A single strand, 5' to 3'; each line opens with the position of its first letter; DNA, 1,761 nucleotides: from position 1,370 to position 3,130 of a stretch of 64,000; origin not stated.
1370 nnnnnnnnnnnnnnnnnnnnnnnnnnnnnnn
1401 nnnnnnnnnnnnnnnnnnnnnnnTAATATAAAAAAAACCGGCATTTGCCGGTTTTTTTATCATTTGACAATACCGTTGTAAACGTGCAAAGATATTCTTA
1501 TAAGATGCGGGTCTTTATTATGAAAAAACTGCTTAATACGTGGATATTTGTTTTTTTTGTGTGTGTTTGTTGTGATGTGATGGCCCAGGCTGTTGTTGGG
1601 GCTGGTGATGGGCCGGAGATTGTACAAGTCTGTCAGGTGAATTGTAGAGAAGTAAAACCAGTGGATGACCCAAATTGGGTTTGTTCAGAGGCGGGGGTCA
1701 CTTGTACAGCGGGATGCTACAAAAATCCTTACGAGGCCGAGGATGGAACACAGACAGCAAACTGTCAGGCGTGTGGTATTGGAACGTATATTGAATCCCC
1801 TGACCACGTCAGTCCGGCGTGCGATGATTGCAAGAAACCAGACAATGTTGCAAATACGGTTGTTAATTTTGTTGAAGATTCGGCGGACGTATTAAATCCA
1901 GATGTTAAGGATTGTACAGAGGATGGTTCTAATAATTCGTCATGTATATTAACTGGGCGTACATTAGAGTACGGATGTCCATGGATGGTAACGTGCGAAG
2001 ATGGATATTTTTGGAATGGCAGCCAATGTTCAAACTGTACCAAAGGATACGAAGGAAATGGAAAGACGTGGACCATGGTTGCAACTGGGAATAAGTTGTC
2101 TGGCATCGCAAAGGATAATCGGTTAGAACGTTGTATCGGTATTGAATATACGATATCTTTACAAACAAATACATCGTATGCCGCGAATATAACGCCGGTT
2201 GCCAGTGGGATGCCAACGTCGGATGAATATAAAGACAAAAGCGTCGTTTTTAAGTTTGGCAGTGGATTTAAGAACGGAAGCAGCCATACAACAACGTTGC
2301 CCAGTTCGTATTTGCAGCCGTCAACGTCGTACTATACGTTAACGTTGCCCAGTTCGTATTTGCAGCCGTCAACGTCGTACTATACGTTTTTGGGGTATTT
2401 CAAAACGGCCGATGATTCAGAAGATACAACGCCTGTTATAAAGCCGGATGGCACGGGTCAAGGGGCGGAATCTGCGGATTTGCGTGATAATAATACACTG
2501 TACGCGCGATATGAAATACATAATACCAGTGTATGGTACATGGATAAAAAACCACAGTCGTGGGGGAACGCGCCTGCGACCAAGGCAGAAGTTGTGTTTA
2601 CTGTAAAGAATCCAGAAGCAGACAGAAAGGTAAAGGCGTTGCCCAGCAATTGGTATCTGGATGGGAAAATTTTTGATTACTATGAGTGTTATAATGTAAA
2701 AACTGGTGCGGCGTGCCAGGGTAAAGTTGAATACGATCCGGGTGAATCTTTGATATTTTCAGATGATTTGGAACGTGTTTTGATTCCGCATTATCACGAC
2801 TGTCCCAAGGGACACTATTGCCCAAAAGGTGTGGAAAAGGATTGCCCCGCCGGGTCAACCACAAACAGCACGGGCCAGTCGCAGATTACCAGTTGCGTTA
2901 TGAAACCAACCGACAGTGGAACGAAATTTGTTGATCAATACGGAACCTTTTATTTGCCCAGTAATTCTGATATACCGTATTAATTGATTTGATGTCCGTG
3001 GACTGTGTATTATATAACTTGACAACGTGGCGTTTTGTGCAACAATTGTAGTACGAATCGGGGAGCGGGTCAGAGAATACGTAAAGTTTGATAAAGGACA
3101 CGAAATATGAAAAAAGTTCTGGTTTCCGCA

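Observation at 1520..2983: Dispersed family of secreted proteins with eukaryotic-like ephrin-receptor/TNFR-type Cys repeats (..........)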

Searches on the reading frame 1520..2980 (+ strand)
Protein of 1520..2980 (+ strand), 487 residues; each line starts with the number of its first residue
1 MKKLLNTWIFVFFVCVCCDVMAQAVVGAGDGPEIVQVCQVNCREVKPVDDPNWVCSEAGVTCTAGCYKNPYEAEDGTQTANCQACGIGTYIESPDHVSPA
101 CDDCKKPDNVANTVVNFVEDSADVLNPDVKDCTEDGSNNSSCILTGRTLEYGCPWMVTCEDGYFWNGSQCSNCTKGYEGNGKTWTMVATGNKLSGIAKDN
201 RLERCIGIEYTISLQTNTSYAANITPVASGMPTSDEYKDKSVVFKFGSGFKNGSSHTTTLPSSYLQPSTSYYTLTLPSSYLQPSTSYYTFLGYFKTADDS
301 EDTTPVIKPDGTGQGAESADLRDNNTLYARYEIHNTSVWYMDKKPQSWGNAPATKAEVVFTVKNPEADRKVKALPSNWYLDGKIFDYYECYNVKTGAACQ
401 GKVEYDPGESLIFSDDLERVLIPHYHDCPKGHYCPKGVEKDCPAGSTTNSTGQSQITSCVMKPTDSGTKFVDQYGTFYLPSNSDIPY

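Call 5: search_protein_families(library=pfam, proteins=[window:1520-2980:+], max_evalue=1)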
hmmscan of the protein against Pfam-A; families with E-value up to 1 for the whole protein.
window:1520-2980:+ (487 aa): 1 family
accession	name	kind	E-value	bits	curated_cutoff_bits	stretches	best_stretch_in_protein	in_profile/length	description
PF10361.14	DUF2434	-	0.27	10.6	25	1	137-187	7-52/294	Protein of unknown function (DUF2434)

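Call 6: search_protein_families(library=ncbifam, proteins=[window:1520-2980:+], max_evalue=1)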
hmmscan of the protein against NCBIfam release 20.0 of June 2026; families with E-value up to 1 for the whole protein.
window:1520-2980:+ (487 aa): 0 families

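Call 8: find_homologous_proteins(query=window:1520-2980:+, max_evalue=0.001)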
Query window:1520-2980:+ (487 aa): 4 proteins with E <= 0.001 among 5224 candidates.
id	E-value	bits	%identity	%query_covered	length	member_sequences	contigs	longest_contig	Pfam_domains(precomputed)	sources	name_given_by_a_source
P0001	0.0e+0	1052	93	100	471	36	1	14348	-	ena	-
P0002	2.2e-280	949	85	100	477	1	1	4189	-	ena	-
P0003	7.3e-171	588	59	100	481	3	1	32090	-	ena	-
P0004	4.4e-166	572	58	100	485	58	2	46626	-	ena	-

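Call 9: find_encoding_contigs(protein=P0004, flank=10000, max_places=3)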
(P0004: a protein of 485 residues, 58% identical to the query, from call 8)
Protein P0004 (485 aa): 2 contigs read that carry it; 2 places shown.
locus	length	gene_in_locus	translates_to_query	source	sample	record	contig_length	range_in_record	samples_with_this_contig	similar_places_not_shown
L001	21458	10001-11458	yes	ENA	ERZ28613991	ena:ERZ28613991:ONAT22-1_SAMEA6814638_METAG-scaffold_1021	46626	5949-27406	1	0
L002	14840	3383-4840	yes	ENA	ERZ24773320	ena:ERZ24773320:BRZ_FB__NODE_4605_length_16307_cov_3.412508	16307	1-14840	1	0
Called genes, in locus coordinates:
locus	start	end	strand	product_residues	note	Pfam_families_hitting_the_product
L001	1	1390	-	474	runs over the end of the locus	PF01541:GIY-YIG, PF27096:UvrC_M, PF02151:UVR, PF08459:UvrC_RNaseH_dom, PF12826:HHH_2 (weak), PF14520:HHH_5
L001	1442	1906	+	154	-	-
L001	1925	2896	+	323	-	PF00849:PseudoU_synth_2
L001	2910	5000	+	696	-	PF05170:AsmA, PF05359:DUF748 (faint), PF13116:YhdP, PF27051:TamB_N (faint)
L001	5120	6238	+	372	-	PF00712:DNA_pol3_beta, PF02767:DNA_pol3_beta_2, PF02768:DNA_pol3_beta_3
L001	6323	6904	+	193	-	PF00719:Pyrophosphatase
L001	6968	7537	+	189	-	PF08207:EFP_N, PF01132:EFP, PF09285:Elong-fact-P_C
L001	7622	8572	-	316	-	PF01116:F_bP_aldolase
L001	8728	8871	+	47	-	-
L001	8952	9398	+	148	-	-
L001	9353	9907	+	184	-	-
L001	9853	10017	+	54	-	-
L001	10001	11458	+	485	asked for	-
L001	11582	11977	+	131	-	-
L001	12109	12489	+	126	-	-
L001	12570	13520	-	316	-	-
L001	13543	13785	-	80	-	PF12441:CopG_antitoxin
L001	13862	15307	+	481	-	PF04052:TolB_N, PF25460:Beta-prop_Aladin (faint), PF00930:DPPIV_N (faint), PF26550:Tricorn_2nd, PF25174:Beta-prop_THOC3 (faint), PF26549:Tricorn_N, PF07676:PD40, PF26550:Tricorn_2nd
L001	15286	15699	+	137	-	-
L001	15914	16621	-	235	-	PF01553:Acyltransferase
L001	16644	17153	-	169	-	PF02698:DUF218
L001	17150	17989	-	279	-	-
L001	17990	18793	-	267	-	PF00005:ABC_tran, PF13304:AAA_21 (weak)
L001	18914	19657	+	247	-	-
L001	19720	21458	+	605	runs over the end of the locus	-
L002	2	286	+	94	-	?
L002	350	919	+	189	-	PF08207:EFP_N, PF01132:EFP, PF09285:Elong-fact-P_C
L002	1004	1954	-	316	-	PF01116:F_bP_aldolase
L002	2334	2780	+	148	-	-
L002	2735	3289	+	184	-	-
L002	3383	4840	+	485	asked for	-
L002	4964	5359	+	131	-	-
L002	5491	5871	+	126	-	-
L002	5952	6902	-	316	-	-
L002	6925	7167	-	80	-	PF12441:CopG_antitoxin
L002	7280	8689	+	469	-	PF04052:TolB_N, PF25460:Beta-prop_Aladin (faint), PF26550:Tricorn_2nd, PF00930:DPPIV_N (faint), PF25174:Beta-prop_THOC3 (faint), PF26549:Tricorn_N, PF07676:PD40, PF26550:Tricorn_2nd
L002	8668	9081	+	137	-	-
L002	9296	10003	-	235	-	PF01553:Acyltransferase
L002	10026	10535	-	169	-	PF02698:DUF218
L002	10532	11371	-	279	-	-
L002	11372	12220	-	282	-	PF00005:ABC_tran, PF13304:AAA_21 (weak)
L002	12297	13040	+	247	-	-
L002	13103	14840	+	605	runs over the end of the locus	-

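Call 10: find_encoding_contigs(protein=P0001, flank=10000, max_places=3)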
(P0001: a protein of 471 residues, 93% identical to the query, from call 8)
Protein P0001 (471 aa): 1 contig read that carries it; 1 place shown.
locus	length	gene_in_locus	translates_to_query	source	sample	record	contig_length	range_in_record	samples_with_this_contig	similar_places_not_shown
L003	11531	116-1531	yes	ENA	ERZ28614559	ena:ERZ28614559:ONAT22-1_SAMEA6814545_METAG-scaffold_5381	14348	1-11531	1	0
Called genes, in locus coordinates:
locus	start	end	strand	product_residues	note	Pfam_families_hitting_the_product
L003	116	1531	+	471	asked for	-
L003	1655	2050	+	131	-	-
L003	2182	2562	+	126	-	-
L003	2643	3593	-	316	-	-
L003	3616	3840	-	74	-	PF12441:CopG_antitoxin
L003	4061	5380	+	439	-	PF04052:TolB_N, PF25460:Beta-prop_Aladin (faint), PF26550:Tricorn_2nd, PF00930:DPPIV_N (faint), PF25174:Beta-prop_THOC3 (faint), PF26549:Tricorn_N, PF07676:PD40, PF26550:Tricorn_2nd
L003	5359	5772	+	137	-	-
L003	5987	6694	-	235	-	PF01553:Acyltransferase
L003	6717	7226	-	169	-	PF02698:DUF218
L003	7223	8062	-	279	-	-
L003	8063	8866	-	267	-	PF00005:ABC_tran, PF13304:AAA_21 (weak)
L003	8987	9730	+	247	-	-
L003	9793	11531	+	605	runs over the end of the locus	-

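Call 29: search_solved_structures(query=A1, max_evalue=10, show_alignments=2)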
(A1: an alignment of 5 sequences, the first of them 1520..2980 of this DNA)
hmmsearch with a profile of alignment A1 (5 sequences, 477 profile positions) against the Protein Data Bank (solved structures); distinct sequences matched with E-value up to 10: 0.

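Call 38: search_protein_families(library=pfam, alignment_id=A1, max_evalue=1)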
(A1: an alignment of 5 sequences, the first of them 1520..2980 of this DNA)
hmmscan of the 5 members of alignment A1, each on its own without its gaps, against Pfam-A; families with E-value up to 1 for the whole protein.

A. member 1, window:1520-2980:+ (487 aa): 1 family
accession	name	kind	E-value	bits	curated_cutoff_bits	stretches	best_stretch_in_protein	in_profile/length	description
PF10361.14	DUF2434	-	0.27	10.6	25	1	137-187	7-52/294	Protein of unknown function (DUF2434)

B. families by the number of members that match (of 5 scanned): 2 families
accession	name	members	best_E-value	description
PF10361.14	DUF2434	3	0.27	Protein of unknown function (DUF2434)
PF07699.19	Ephrin_rec_like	1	0.84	Tyrosine-protein kinase ephrin type A/B receptor-like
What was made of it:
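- On Pfam PF07699 Ephrin_rec_like: No hit at E<=1 for the window protein, and one orthologue at E 0.84 (calls 5, 38).
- On Pfam PF09479 Flg_new (central region of A): No hit in A (calls 5, 38).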

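Call 39: predict_structure(alignment_id=A1)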
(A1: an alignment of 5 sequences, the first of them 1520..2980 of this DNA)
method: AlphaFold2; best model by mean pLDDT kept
length: 487 residues; sequences in the alignment: 5
mean_pLDDT: 29.7   pTM: 0.20
mean pLDDT of the five models: 29.7, 28.5, 27.6, 26.4, 26.1
residues with pLDDT >= 90: 0; 70-90: 0; 50-70: 4; < 50: 483
segments of 3 or more residues with pLDDT < 50: 1-8, 12-399, 401-487
pLDDT, mean of each block of 10 residues (from residue 1): 47 40 23 26 31 27 26 26 28 26 23 24 25 33 27 34 45 38 31 23 22 23 23 24 24 24 24 27 25 27 27 25 28 26 24 24 23 24 38 47 41 30 32 41 42 38 40 33 27
secondary structure, 60 per line:
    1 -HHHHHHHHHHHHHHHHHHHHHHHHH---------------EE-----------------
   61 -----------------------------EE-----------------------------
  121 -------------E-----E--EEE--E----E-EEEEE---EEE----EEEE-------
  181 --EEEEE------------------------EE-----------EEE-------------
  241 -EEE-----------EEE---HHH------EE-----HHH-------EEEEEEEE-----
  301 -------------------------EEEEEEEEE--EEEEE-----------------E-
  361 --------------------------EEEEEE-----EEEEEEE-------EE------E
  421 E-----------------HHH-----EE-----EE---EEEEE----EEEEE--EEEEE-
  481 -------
elements in order: H2-26 E143-145 E155-159 E163-165 E170-173 E183-187 E225-227 E242-244 E256-258 E288-295 E326-334 E337-341 E387-392 E398-404 E459-463 E468-472 E475-479
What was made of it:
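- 2135..2800 (+): Central part of A (residues 206-427): near-invariant except for an indel-prone stretch around residues 238-316. Possibly Flg_new-like beta domains. Contains an exact 48-bp tandem duplication at 2293-2388. The AF2 model of A failed (call 39).
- A itself has no Pfam hit and its structure prediction failed (pLDDT 29.7, call 39).
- Tried and rejected: AlphaFold2 of A with five sequences failed (pLDDT 29.7, call 39), so no fold search was run on it.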

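Call 49: search_protein_representatives(alignment_id=A1)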
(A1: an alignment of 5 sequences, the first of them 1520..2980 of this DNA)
Query: 5 sequences, 477 profile positions. Proteins with E-value up to 0.001 (for the whole library): 68; up to 1e-10: 29; up to 1e-30: 4. The best 68 are listed.
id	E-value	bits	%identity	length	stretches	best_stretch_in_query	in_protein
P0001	5.5e-297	1001.6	-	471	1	1-477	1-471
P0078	1.8e-60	221.7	-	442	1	150-469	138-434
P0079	9.0e-54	199.6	-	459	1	38-466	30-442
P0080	5.8e-53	196.9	-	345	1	138-475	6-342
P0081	2.0e-30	122.6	-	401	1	132-465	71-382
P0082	4.7e-28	114.8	-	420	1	145-466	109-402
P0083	2.7e-27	112.3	-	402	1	152-477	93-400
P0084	7.8e-25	104.2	-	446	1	135-477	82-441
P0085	1.2e-21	93.7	-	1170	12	401-441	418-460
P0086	1.0e-20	90.6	-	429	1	138-477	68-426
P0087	1.3e-20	90.2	-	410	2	151-476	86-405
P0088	3.3e-19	85.6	-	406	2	357-477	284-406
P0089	7.2e-18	81.2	-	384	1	203-477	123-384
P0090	3.5e-17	78.9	-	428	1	145-474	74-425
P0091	9.1e-17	77.6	-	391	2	149-476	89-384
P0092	9.3e-16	74.2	-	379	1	144-477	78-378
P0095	2.2e-13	66.4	-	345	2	411-477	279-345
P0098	5.5e-12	61.8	-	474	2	151-477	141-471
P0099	5.9e-12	61.7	-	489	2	415-473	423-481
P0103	1.4e-11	60.4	-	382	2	410-477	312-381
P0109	1.8e-10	56.8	-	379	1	120-477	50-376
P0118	3.8e-07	45.8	-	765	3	415-477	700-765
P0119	4.0e-07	45.8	-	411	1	144-477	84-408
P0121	1.2e-06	44.1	-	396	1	120-458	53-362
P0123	2.2e-06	43.3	-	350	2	417-472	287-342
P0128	3.7e-05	39.3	-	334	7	417-454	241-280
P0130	6.8e-05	38.4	-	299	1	416-471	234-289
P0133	1.7e-04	37.1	-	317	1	410-474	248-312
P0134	2.0e-04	36.9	-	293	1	410-466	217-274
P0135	2.4e-04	36.6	-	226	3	415-450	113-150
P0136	2.4e-04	36.6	-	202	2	418-466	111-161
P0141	6.7e-04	35.1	-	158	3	418-451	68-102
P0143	9.1e-04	34.7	-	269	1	238-473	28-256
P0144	9.3e-04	34.6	-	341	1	417-472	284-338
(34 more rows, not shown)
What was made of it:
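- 1520..2983 (+): Gene A, 487 aa. Order of parts: signal peptide, N-terminal cysteine-rich region, central cysteine-poor region, C-terminal cysteine module with conserved tail. Wider family of 68 representatives (call 49).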

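Call 50: search_protein_families(library=pfam, proteins=[P0078, P0079, P0081, P0084, P0085, P0086, P0099, P0118, P0128, P0135], max_evalue=0.1)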
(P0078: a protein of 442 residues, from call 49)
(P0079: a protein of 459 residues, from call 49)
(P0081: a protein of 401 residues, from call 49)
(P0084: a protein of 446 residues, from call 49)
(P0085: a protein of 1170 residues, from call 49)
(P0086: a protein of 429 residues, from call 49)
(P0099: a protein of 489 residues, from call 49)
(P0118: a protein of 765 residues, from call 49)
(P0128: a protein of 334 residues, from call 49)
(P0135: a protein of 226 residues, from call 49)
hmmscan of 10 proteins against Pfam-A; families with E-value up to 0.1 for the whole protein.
P0078 (442 aa): 0 families

P0079 (459 aa): 2 families
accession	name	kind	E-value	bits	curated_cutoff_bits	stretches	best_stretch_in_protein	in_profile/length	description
PF01599.25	Ribosomal_S27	-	0.042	14.2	22.3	1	64-94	12-41/44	Ribosomal protein S27a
PF00020.24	TNFR_c6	-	0.076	13.9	29.4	1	75-98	1-24/39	TNFR/NGFR cysteine-rich region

P0081 (401 aa): 0 families

P0084 (446 aa): 1 family
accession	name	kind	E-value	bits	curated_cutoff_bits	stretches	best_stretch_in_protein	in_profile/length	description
PF07699.19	Ephrin_rec_like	-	3.9e-05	23.8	23.1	1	42-84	3-42/48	Tyrosine-protein kinase ephrin type A/B receptor-like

P0085 (1170 aa): 2 families
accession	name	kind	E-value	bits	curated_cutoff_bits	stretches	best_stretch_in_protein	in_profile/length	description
PF01607.29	CBM_14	-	7.9e-199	644.3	22.1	14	337-383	6-53/53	Chitin binding Peritrophin-A domain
PF23033.1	DUF7034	-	1e-09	39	27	0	42-68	62-86/119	Domain of unknown function (DUF7034)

P0086 (429 aa): 2 families
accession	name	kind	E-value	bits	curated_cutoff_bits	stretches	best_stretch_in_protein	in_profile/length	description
PF07661.19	MORN_2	-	0.054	14.1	29.6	0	294-302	6-14/22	MORN repeat variant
PF07699.19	Ephrin_rec_like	-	0.061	13.6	23.1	0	366-398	13-48/48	Tyrosine-protein kinase ephrin type A/B receptor-like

P0099 (489 aa): 1 family
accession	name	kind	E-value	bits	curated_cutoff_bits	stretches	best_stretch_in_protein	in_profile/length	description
PF06178.19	KdgM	-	0.02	15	22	1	164-235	133-204/222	Oligogalacturonate-specific porin protein (KdgM)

P0118 (765 aa): 2 families
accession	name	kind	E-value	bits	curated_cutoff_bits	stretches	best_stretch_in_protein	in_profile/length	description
PF09479.16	Flg_new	-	3.2e-08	34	27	1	84-156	3-65/65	Listeria-Bacteroides repeat domain (List_Bact_rpt)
PF07699.19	Ephrin_rec_like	-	3.6e-07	30.3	23.1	3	699-737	10-48/48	Tyrosine-protein kinase ephrin type A/B receptor-like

P0128 (334 aa): 1 family
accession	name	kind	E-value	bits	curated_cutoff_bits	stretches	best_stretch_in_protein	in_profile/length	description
PF07699.19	Ephrin_rec_like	-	2.7e-16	59.5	23.1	5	236-275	8-48/48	Tyrosine-protein kinase ephrin type A/B receptor-like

P0135 (226 aa): 1 family
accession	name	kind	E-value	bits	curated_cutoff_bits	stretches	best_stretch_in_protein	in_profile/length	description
PF07699.19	Ephrin_rec_like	-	2.9e-05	24.2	23.1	2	3-21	14-32/48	Tyrosine-protein kinase ephrin type A/B receptor-like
